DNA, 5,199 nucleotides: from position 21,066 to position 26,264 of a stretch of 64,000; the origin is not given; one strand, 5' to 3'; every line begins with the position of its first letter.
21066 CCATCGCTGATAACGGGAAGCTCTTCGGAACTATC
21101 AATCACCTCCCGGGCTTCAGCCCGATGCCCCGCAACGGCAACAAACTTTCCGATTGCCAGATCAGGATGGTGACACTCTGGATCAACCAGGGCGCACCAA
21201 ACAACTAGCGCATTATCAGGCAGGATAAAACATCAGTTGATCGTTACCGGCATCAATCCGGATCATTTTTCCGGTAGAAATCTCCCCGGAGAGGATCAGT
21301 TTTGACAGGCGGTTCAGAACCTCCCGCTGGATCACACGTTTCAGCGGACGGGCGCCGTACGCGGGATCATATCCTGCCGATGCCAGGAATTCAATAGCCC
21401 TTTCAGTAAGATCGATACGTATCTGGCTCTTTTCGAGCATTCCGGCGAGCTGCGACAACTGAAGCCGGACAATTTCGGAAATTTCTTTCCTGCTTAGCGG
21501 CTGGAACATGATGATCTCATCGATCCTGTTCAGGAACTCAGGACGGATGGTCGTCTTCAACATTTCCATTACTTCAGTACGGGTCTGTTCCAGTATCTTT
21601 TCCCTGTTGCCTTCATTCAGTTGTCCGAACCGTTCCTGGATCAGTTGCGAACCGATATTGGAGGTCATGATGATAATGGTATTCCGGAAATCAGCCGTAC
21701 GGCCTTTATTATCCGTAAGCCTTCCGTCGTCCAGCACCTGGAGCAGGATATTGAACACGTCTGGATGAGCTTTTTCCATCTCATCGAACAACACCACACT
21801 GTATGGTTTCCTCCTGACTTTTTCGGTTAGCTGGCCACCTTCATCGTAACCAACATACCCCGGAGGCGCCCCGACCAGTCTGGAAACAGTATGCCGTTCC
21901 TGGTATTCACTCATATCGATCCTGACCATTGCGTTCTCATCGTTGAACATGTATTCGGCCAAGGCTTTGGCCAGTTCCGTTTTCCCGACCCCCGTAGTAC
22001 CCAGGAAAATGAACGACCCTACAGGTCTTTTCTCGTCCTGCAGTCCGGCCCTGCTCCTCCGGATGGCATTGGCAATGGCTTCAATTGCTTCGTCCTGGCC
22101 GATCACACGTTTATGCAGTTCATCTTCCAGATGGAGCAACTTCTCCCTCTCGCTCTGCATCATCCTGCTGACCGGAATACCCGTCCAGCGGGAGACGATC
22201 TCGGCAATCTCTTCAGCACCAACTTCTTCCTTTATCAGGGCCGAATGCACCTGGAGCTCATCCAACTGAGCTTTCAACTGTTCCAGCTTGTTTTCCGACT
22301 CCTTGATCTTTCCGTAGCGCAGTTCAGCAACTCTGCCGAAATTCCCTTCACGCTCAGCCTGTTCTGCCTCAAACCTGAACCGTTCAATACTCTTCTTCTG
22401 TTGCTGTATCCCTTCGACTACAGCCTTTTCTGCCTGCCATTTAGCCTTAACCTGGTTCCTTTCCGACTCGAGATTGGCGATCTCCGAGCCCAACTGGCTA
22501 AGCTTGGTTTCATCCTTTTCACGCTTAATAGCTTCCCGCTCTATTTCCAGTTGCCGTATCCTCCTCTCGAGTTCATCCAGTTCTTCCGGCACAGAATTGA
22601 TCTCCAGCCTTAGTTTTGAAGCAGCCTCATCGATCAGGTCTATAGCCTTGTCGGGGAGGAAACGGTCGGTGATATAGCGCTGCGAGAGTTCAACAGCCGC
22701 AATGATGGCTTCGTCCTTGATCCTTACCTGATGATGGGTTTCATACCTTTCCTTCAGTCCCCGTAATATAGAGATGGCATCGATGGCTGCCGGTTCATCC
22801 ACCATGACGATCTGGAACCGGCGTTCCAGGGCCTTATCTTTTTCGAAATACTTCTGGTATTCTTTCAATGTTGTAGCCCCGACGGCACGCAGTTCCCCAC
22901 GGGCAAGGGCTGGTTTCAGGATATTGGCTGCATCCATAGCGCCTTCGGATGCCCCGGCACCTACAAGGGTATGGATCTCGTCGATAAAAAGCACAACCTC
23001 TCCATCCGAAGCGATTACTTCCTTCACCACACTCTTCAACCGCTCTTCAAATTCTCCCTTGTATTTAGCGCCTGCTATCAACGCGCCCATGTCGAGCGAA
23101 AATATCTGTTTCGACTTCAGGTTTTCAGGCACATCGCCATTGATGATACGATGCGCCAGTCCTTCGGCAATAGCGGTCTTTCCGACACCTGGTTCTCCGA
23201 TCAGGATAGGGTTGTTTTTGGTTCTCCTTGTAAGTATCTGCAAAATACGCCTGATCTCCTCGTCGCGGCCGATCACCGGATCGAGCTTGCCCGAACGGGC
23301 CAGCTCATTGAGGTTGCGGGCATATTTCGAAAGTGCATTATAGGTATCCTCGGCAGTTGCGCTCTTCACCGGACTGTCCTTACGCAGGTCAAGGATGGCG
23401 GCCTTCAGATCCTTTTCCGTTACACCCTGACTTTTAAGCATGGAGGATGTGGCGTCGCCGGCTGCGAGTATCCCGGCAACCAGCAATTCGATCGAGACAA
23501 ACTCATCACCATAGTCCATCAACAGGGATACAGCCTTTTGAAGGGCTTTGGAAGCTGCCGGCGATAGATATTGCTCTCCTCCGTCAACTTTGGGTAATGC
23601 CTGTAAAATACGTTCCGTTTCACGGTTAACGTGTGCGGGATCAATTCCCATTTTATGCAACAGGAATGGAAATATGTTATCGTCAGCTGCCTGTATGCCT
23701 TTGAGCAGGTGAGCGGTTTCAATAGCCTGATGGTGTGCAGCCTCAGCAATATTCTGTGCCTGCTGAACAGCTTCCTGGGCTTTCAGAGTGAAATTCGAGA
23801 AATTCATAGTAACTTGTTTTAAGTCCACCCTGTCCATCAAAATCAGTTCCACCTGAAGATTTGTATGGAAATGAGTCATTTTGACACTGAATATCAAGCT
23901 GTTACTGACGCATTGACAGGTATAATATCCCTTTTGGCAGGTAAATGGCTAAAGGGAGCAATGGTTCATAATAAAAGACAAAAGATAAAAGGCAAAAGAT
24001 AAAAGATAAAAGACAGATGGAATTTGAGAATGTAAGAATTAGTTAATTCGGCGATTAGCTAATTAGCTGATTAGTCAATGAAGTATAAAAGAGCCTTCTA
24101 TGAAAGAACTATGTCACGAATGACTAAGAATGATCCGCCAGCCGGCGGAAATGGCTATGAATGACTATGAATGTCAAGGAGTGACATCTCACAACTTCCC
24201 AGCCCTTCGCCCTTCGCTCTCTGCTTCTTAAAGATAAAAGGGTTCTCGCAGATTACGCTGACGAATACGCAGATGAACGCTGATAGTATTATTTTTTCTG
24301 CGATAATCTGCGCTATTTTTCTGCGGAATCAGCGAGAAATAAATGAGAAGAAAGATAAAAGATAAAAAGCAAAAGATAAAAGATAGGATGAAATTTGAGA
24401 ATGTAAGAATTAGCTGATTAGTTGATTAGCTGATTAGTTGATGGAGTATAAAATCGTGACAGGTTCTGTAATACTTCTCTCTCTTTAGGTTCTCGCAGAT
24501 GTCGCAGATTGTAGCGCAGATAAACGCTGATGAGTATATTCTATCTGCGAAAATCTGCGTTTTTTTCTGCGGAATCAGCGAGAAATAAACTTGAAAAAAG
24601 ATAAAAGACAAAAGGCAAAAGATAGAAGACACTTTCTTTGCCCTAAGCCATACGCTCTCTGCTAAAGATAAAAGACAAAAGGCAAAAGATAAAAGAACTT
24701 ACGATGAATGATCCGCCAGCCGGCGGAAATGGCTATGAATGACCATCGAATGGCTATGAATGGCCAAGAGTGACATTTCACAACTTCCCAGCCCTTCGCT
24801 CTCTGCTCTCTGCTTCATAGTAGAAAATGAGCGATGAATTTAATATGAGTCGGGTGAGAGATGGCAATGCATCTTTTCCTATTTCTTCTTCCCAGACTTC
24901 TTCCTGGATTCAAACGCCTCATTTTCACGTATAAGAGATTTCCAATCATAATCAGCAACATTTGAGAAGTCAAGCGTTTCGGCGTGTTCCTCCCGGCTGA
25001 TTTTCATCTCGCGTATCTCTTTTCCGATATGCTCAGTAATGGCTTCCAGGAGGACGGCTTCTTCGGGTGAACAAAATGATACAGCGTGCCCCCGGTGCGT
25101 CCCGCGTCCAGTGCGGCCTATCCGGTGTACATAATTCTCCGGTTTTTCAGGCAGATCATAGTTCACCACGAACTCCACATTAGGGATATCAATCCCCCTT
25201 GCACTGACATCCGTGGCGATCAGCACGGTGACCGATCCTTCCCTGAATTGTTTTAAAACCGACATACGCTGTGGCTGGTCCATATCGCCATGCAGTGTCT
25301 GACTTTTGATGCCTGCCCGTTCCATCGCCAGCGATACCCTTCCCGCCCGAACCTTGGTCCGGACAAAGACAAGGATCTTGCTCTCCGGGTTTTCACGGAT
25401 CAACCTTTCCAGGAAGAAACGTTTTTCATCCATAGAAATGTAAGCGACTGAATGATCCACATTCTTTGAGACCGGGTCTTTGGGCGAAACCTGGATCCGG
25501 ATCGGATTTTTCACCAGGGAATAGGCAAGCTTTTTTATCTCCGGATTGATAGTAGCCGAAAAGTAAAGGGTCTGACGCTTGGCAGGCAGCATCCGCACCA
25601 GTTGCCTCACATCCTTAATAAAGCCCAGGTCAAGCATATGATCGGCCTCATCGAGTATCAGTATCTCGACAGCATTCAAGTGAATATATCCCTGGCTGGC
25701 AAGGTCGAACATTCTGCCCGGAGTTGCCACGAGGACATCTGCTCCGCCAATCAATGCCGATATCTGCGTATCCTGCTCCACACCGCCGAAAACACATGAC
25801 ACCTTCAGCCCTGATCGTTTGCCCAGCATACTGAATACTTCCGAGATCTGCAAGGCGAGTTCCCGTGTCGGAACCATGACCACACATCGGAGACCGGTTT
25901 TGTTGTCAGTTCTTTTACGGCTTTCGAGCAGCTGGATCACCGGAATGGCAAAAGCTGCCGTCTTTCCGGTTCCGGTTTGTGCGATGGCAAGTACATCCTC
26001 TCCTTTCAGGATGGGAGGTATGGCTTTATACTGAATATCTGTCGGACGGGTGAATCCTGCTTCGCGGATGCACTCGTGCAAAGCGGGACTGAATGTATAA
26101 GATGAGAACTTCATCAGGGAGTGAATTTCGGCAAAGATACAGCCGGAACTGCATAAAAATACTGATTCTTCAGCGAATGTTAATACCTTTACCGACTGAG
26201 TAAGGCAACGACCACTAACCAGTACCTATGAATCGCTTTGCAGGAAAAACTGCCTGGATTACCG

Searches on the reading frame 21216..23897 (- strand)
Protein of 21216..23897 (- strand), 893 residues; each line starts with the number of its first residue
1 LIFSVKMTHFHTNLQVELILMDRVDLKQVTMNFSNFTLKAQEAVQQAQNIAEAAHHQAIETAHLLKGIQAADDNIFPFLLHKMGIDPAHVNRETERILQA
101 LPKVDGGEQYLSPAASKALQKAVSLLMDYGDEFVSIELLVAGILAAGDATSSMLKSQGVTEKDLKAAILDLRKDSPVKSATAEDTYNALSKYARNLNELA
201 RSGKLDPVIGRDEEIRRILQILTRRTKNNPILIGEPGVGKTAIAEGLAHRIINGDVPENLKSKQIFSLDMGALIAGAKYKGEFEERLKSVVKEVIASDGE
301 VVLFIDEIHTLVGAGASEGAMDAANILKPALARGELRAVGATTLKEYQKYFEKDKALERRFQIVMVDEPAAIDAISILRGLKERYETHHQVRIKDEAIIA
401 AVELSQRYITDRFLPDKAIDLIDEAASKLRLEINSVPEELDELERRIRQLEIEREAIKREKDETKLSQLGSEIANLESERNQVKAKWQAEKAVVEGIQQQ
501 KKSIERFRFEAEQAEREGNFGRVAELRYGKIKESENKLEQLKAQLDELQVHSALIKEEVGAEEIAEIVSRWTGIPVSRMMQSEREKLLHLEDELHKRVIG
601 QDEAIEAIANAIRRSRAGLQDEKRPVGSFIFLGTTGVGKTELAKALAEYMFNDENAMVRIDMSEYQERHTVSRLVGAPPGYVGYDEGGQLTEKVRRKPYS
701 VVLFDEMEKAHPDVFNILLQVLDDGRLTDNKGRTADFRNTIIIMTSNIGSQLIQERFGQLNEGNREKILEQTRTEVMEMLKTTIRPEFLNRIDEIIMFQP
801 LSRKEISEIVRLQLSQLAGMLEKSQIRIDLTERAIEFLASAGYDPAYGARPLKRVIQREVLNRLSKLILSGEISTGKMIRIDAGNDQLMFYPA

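Call 66: search_protein_families(library=pfam, proteins=[window:21216-23897:-], max_evalue=0.00001)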
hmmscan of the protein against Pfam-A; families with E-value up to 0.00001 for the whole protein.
window:21216-23897:- (893 aa): 14 families
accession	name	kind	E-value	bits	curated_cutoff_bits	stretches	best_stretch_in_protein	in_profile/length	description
PF07724.20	AAA_2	-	6.4e-72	241.4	27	1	624-795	1-166/166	AAA domain (Cdc48 subfamily)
PF17871.7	AAA_lid_9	-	2.8e-36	124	22.8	1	373-469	4-100/104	AAA lid domain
PF10431.15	ClpB_D2-small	-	5.8e-27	94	21.9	1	801-881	1-81/81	C-terminal, D2-small domain, of ClpB protein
PF00004.35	AAA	-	1.3e-23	84.3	21.2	2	231-363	2-125/131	ATPase family associated with various cellular activities (AAA)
PF07728.20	AAA_5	-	7e-18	65.4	22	1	629-750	2-125/139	AAA domain (dynein-related subfamily)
PF02861.25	Clp_N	-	8.7e-16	58.3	20.7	1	47-98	1-52/53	Clp amino terminal domain, pathogenicity island component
PF13191.12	AAA_16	-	3.2e-13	51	32.6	1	208-256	2-60/167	AAA ATPase domain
PF00158.32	Sigma54_activat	-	7.7e-10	39.1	20.2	1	628-745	24-141/168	Sigma-54 interaction domain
PF13401.12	AAA_22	-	2.3e-09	38.1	27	0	225-317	3-97/130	AAA domain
PF20720.3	nSTAND3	-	1.1e-08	35.4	27.2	0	216-253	8-43/155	Novel STAND NTPase 3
PF06414.18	Zeta_toxin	-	2.8e-07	30.6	22.3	0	619-669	10-58/199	Zeta toxin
PF01695.23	IstB_IS21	-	1.5e-06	28.4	24.1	0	224-293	89-154/238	IstB-like ATP binding protein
PF13173.12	AAA_14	-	2.5e-06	27.9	27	0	231-312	6-75/129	AAA domain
PF13238.12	AAA_18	-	7.5e-06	26.9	29.4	0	632-658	4-25/128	AAA domain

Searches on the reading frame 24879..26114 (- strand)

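Call 66: search_protein_families(library=pfam, proteins=[window:24879-26114:-], max_evalue=0.00001)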
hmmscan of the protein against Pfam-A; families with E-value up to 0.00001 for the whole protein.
window:24879-26114:- (411 aa): 3 families
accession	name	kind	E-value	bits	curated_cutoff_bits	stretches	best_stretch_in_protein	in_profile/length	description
PF00270.35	DEAD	-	1.1e-48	165.5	26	1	25-195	1-166/167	DEAD/DEAH box helicase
PF00271.37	Helicase_C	-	2.2e-35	121.7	23.5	1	232-337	3-108/110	Helicase conserved C-terminal domain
PF04851.21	ResIII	-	9e-08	32.6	22.5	1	37-190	22-163/164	Type III restriction enzyme, res subunit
